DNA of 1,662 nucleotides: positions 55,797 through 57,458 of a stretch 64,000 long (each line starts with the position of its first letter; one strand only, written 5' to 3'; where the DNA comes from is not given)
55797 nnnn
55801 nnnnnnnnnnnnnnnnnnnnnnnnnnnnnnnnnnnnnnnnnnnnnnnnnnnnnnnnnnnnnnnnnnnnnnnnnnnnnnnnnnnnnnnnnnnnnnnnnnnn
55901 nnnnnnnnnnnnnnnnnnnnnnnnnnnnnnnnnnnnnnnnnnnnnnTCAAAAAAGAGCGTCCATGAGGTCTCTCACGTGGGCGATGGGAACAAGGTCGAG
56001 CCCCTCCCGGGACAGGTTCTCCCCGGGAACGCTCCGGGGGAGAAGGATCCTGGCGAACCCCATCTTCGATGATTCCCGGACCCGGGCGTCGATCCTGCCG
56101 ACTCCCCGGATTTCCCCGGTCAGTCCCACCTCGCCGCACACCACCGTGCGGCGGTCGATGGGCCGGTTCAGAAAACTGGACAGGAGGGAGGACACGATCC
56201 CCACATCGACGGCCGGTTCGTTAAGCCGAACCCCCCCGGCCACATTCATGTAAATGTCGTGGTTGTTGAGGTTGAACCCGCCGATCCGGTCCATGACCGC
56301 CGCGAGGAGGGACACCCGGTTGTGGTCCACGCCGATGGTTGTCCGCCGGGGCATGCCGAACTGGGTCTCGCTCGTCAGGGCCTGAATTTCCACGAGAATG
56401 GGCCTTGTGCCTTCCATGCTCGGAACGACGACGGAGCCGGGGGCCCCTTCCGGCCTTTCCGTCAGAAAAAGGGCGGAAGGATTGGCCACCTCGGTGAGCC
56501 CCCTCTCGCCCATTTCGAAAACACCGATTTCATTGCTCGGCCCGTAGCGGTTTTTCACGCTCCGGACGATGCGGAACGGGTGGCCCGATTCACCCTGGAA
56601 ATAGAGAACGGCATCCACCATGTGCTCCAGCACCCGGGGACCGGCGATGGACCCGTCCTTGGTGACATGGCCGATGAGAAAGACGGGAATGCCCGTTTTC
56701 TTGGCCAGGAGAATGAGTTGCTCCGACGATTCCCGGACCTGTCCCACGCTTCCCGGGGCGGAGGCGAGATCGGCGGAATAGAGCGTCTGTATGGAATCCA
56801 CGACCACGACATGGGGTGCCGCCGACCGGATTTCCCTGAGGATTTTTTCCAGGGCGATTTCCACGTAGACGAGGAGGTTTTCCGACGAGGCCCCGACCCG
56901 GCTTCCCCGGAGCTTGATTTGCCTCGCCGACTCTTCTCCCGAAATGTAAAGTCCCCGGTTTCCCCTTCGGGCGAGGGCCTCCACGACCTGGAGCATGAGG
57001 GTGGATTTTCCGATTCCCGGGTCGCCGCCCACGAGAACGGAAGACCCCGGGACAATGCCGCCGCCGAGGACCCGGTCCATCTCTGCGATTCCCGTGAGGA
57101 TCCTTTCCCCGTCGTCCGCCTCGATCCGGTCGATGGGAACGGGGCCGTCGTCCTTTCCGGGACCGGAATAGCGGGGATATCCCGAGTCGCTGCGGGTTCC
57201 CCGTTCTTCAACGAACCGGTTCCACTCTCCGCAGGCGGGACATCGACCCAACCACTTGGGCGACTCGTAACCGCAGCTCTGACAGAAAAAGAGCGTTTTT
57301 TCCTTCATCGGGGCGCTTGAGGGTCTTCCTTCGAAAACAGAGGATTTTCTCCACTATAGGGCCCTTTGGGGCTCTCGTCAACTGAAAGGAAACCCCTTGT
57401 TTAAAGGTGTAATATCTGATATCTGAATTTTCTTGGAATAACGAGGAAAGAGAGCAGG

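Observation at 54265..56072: A module of TlpA-like periplasmic thioredoxin, a 43-aa CXXC micro-protein and a NapH-like membrane polyferredoxin: candidate transmembrane thiol-reducing relay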

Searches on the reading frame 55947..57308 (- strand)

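Call 3: search_protein_families(library=ncbifam, proteins=[window:55947-57308:-], max_evalue=1)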
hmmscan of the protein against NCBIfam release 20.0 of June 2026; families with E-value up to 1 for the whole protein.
window:55947-57308:- (453 aa): 43 families (the best 25 are shown)
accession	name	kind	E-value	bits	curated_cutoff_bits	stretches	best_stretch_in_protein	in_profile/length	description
TIGR00416.1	sms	equivalog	4.2e-175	582.9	403.05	1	2-447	3-452/454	DNA repair protein RadA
NF006799.0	PRK09302.1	equivalog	1.9e-16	59.8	408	1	68-211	253-404/515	circadian clock protein KaiC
TIGR02902.1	spore_lonB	equivalog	3.5e-16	58.9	723.3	1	316-452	391-530/531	ATP-dependent protease LonB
TIGR02903.1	spore_lon_C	equivalog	1.7e-12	46.7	678.8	1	335-449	496-611/615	Lon family ATP-dependent protease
TIGR03881.1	KaiC_arch_4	hypoth_equivalog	2e-11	44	247.8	1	68-141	1-74/231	KaiC domain-containing protein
TIGR03600.1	phage_DnaB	exception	6.2e-10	38.6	498.65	1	70-135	177-242/421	phage replicative helicase, DnaB family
TIGR02237.1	recomb_radB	equivalog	6.4e-09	36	172.4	1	77-269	1-207/210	DNA repair and recombination protein RadB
TIGR00763.1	lon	equivalog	8.4e-09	34.4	608.05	1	348-452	684-794/795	endopeptidase La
TIGR03877.1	thermo_KaiC_1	hypoth_equivalog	2.7e-08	33.6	307.25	1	68-132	2-66/238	KaiC domain-containing protein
TIGR00764.1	lon_rel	equivalog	3.3e-08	32.6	516.6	1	328-450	463-590/608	ATP-dependent protease LonB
NF004723.0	PRK06067.1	subfamily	4.5e-08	32.9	194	1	67-131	13-77/243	flagellar accessory protein FlaH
NF052589.1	ArlH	equivalog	8e-08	32.3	215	1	75-129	7-61/229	archaellum protein ArlH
NF004629.0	PRK05973.1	equivalog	5.9e-07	28.7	156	1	84-178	60-161/237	DNA helicase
TIGR02012.1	tigrfam_recA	equivalog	1.4e-06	27.8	325.3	1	66-177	32-146/321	recombinase RecA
NF006861.0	PRK09361.1-1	equivalog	1.5e-06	28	278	1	68-275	3-231/235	DNA repair and recombination protein RadB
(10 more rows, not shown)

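Call 4: search_protein_families(library=pfam, proteins=[window:55947-57308:-], max_evalue=1)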
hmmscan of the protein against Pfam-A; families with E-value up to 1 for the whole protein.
window:55947-57308:- (453 aa): 32 families (the best 25 are shown)
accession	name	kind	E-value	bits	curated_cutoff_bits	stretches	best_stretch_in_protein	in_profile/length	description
PF06745.19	ATPase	-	2.6e-18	66.7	26.6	2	72-145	3-77/231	KaiC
PF13481.12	AAA_25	-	1.6e-14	54.5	27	1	70-219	15-194/195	AAA domain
PF18073.7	Zn_ribbon_LapB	-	2.5e-11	43.5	25.7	1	9-34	3-28/28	Rubredoxin metal binding domain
PF03796.21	DnaB_C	-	1.4e-07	31.6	27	2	70-134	2-66/255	DnaB-like helicase C terminal domain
PF13541.12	ChlI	-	1.1e-06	29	27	1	336-425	31-119/121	Subunit ChlI of Mg-chelatase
PF13191.12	AAA_16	-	3.2e-06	28.2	32.6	1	89-174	25-142/167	AAA ATPase domain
PF05362.19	Lon_C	-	3.6e-06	27.1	21.1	1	347-426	91-171/205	Lon protease (S16) C-terminal proteolytic domain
PF13401.12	AAA_22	-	7.7e-06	26.7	27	1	90-214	7-123/130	AAA domain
PF00154.27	RecA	-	0.00014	21.8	27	1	68-177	31-143/262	recA bacterial DNA recombination protein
PF07088.17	GvpD_P-loop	-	0.00017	22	24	1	87-125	9-46/189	GvpD gas vesicle protein, P-loop domain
PF03266.21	NTPase_1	-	0.00037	20.8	23.9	1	91-145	2-52/168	NTPase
PF00004.35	AAA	-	0.00038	21.4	21.2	1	91-215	1-108/131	ATPase family associated with various cellular activities (AAA)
PF13479.12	AAA_24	-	0.00038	20.8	27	1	90-178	4-78/195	AAA domain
PF25199.1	nSTAND_NTPase5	-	0.00039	20.7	34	1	89-150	42-103/145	Novel STAND NTPase 5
PF09848.15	SLFN-g3_helicase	-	0.00079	19.2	24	1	91-214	4-123/354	Schlafen group 3, DNA/RNA helicase domain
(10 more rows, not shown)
